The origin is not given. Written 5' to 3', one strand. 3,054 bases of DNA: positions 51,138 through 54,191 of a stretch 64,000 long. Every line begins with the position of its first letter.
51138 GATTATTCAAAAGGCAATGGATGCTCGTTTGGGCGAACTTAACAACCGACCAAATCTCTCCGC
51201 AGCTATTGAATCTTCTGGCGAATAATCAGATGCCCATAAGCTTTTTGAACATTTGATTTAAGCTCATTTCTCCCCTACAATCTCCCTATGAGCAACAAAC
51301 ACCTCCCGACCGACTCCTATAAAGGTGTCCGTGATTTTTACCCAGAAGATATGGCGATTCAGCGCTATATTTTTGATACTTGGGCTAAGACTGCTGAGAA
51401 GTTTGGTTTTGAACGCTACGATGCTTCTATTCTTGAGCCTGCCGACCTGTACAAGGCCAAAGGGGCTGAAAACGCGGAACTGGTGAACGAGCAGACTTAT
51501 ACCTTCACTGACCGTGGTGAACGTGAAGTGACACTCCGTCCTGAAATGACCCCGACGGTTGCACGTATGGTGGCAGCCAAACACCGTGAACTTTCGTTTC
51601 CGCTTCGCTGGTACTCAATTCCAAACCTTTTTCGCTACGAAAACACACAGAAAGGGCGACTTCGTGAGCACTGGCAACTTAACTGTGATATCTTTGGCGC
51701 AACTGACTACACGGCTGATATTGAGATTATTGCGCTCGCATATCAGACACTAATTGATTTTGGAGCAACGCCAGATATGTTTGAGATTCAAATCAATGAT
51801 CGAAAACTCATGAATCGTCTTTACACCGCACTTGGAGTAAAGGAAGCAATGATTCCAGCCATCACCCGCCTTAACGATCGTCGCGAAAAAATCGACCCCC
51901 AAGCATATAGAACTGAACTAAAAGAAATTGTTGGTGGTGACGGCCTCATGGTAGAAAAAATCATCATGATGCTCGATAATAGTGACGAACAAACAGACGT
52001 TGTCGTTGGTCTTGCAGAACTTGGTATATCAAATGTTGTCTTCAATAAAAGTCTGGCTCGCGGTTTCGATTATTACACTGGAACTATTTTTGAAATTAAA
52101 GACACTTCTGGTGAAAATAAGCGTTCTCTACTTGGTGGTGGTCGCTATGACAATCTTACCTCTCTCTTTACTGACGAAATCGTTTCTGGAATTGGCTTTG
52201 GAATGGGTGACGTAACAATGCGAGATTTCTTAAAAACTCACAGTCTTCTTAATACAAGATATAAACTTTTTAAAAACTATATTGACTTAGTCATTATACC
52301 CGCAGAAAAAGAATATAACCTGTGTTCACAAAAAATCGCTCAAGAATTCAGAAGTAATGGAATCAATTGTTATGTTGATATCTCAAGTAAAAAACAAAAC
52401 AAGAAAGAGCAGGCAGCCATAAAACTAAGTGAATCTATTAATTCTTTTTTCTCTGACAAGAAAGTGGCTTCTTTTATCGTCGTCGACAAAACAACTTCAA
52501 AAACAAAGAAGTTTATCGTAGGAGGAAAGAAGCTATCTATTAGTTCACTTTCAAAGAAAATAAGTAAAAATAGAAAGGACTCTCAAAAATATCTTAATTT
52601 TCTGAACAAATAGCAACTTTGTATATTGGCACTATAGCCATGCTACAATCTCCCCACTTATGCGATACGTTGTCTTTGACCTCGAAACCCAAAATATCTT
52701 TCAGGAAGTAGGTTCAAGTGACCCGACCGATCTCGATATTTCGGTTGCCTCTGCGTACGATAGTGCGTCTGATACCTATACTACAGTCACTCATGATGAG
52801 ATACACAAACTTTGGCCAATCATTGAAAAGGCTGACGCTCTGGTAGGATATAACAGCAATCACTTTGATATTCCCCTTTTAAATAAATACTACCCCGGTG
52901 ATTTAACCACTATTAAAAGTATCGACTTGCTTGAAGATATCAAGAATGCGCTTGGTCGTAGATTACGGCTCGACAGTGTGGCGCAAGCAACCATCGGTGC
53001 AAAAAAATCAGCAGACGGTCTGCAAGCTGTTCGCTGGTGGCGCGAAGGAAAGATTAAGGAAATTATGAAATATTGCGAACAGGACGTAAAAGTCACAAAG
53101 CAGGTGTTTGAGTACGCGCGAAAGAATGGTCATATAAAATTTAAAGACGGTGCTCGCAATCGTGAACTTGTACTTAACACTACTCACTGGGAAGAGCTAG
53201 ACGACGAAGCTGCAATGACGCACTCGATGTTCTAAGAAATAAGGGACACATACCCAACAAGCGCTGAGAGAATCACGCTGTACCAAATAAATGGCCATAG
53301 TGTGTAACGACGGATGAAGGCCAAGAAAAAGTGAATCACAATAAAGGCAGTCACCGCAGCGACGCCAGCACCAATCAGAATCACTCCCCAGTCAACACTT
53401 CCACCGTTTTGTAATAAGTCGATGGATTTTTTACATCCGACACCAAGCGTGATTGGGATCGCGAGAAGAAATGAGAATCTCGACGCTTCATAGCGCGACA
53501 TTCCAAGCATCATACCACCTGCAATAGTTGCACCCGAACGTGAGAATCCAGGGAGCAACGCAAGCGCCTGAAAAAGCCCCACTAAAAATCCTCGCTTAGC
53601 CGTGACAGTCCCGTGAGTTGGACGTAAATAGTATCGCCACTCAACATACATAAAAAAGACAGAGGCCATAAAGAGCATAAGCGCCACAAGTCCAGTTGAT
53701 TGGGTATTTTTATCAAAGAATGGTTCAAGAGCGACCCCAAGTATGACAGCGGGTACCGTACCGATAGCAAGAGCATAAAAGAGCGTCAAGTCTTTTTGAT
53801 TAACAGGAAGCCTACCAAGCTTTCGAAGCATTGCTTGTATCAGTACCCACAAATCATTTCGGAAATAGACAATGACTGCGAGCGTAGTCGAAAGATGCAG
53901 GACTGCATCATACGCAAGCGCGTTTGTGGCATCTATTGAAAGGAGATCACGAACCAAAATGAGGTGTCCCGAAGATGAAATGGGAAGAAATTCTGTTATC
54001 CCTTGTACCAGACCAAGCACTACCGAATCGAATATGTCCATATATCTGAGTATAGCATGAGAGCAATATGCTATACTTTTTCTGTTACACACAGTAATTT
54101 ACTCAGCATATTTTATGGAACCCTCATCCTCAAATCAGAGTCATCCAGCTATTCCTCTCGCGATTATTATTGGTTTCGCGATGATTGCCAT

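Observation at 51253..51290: Recurrent -10 hexamers 4-10 nt upstream of start codons: widespread leaderless-type transcription and translation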

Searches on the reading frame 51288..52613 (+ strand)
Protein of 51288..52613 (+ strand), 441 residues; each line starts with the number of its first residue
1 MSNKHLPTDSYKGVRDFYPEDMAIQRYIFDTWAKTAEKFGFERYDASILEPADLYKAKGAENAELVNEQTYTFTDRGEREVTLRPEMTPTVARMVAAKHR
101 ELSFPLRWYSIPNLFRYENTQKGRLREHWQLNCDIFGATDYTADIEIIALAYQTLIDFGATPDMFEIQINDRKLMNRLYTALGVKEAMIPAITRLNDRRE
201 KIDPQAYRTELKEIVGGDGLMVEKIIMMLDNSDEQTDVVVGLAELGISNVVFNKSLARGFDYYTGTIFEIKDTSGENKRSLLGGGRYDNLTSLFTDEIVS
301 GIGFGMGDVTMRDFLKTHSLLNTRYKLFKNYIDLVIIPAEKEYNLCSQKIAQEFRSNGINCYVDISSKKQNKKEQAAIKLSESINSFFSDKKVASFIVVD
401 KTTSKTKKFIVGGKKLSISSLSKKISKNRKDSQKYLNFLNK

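Call 8: find_related_loci(query=window:51288-52610:+, collection=genome_contigs, flank=3000)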
Query window:51288-52610:+ (441 aa) in genome_contigs; peptide patterns used: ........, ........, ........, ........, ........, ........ (x = any residue, [..] = any of these).
599 stretches matched a pattern (row limit reached: there are more); 521 encode a relative of the query (tblastn E <= 1e-3); the best 80 are kept; 80 distinct loci.
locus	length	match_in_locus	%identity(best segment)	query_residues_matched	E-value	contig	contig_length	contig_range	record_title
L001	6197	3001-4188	70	1-409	0e+0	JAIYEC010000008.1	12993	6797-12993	MAG: bacterium isolate H1_MAG_00054 pond_H1_MAG_00054_000000000035, whole genome shotgun sequence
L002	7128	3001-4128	73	1-379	0e+0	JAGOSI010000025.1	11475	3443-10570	MAG: Candidatus Paceibacterota bacterium isolate Gw_Eff_bin_314 Gw_Eff_14145_length_11475_cov_8.583275, whole genome sho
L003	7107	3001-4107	73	1-373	0e+0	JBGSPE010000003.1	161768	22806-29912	MAG: Candidatus Paceibacteria bacterium isolate JTS-AC297 k141_1172213, whole genome shotgun sequence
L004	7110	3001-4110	73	1-373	0e+0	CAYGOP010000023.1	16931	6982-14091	MAG TPA_asm: uncultured Candidatus Saccharibacteria bacterium isolate ERP117304_co1_139 genome assembly, contig: NODE_33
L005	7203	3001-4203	67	1-405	0e+0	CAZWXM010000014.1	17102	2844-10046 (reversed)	MAG TPA_asm: uncultured Candidatus Saccharibacteria bacterium isolate SRP286056_co2_553 genome assembly, contig: NODE_51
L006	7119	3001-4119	70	6-382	3e-180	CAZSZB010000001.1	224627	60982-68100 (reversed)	MAG TPA_asm: uncultured Candidatus Saccharibacteria bacterium isolate binchicken_co173_41 genome assembly, contig: NODE_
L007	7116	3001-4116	65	1-377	2e-171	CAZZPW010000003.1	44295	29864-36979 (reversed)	MAG TPA_asm: uncultured Candidatus Saccharibacteria bacterium isolate binchicken_co13_220 genome assembly, contig: NODE_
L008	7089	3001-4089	68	6-373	5e-171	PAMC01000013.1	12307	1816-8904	MAG: bacterium isolate SAT3048 218450, whole genome shotgun sequence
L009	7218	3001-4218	61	1-417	1e-169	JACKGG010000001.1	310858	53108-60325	MAG: Candidatus Nomurabacteria bacterium isolate HK-STAS-PATE-28 HK-STAS-PATE-28_1, whole genome shotgun sequence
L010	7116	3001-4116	66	1-373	3e-165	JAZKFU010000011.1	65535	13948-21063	MAG: Patescibacteria group bacterium isolate DC_RB_04_SPN110320-bin016 DCRB04SPN_B016_0_000000000011, whole genome shotg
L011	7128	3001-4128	64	1-378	5e-165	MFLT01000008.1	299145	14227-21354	MAG: Candidatus Kaiserbacteria bacterium RIFCSPLOWO2_01_FULL_45_25 rifcsplowo2_01_scaffold_520, whole genome shotgun seq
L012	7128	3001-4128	63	1-378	7e-164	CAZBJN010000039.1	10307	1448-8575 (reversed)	MAG TPA_asm: uncultured Candidatus Saccharibacteria bacterium isolate SRP062349_co2_256 genome assembly, contig: NODE_35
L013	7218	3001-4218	60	1-408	2e-162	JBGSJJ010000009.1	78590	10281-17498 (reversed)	MAG: Candidatus Paceibacteria bacterium isolate JTS-AC154 k141_2212937, whole genome shotgun sequence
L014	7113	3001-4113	65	6-377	1e-161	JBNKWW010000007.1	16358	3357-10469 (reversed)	MAG: Minisyncoccia bacterium isolate D2.bin.5.orig k141_589219, whole genome shotgun sequence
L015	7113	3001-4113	64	1-373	1e-161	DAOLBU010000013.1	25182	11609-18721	MAG TPA_asm: Candidatus Paceibacterota bacterium isolate AMR_MDS_0110 NODE_624_length_25182_cov_4.362877, whole genome s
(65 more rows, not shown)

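Call 40: search_protein_families(library=pfam, proteins=[window:51288-52610:+])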
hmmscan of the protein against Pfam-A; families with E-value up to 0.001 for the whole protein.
window:51288-52610:+ (441 aa): 2 families
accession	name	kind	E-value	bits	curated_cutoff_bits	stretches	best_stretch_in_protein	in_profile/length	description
PF13393.11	tRNA-synt_His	-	4.2e-34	118.6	25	1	13-305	1-302/308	Histidyl-tRNA synthetase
PF00587.30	tRNA-synt_2b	-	6.9e-10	39.7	29.3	1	71-160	1-96/179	tRNA synthetase class II core domain (G, H, P, S and T)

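Call 52: find_encoding_contigs(protein=window:51288-52613:+, flank=10000, max_places=4)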
Protein window:51288-52613:+ (441 aa): 5 contigs read that carry it; 3 places shown.
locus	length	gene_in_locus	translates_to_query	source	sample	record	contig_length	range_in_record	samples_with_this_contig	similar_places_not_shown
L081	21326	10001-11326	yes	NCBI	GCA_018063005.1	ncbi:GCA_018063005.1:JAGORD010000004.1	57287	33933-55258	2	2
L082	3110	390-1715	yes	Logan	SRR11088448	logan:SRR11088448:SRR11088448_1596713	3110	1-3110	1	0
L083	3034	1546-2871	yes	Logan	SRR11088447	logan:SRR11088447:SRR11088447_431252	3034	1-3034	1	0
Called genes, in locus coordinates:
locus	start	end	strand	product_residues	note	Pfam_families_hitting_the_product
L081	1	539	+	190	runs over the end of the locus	-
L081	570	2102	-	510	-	PF03116:NQR2_RnfD_RnfE (faint), PF00175:NAD_binding_1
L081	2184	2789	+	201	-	-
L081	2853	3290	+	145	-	-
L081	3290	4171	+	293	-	PF02424:ApbE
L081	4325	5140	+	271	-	PF01509:TruB_N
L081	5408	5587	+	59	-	PF00471:Ribosomal_L33 (weak)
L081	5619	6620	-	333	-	PF00274:Glycolytic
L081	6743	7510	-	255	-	PF01061:ABC2_membrane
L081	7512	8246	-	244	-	PF02463:SMC_N (faint), PF00005:ABC_tran, PF13304:AAA_21 (weak)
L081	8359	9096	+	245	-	PF03602:Cons_hypoth95 (weak), PF05175:MTS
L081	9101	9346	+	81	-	-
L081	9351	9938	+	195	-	PF03703:bPH_2 (weak)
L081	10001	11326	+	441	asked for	PF13393:tRNA-synt_His, PF00587:tRNA-synt_2b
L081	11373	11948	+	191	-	PF13482:RNase_H_2, PF10108:DNA_pol_B_exo2 (weak)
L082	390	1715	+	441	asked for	PF13393:tRNA-synt_His, PF00587:tRNA-synt_2b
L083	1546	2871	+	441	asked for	PF13393:tRNA-synt_His, PF00587:tRNA-synt_2b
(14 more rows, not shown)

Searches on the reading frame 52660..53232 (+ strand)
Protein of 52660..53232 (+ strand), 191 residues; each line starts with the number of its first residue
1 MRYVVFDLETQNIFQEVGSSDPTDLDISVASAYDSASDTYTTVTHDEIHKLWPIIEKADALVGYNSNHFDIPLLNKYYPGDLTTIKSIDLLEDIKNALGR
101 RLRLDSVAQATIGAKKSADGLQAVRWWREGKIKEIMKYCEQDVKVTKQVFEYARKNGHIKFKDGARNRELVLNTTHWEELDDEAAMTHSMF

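Call 40: search_protein_families(library=pfam, proteins=[window:52660-53232:+])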
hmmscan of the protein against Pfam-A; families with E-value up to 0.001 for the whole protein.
window:52660-53232:+ (191 aa): 2 families
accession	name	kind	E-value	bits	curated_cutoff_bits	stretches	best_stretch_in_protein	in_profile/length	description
PF13482.12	RNase_H_2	-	2.4e-12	47.6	22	1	5-152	2-163/165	RNase_H superfamily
PF10108.15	DNA_pol_B_exo2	-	1.7e-10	41.4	24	1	87-172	105-193/213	Predicted 3'-5' exonuclease related to the exonuclease domain of PolB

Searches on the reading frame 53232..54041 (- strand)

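Call 40: search_protein_families(library=pfam, proteins=[window:53232-54041:-])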
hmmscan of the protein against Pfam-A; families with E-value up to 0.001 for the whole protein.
window:53232-54041:- (269 aa): 1 family
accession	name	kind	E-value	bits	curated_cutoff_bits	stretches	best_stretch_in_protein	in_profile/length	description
PF02673.24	BacA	-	1.2e-73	248.4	33.4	1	7-260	2-256/257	Bacitracin resistance protein BacA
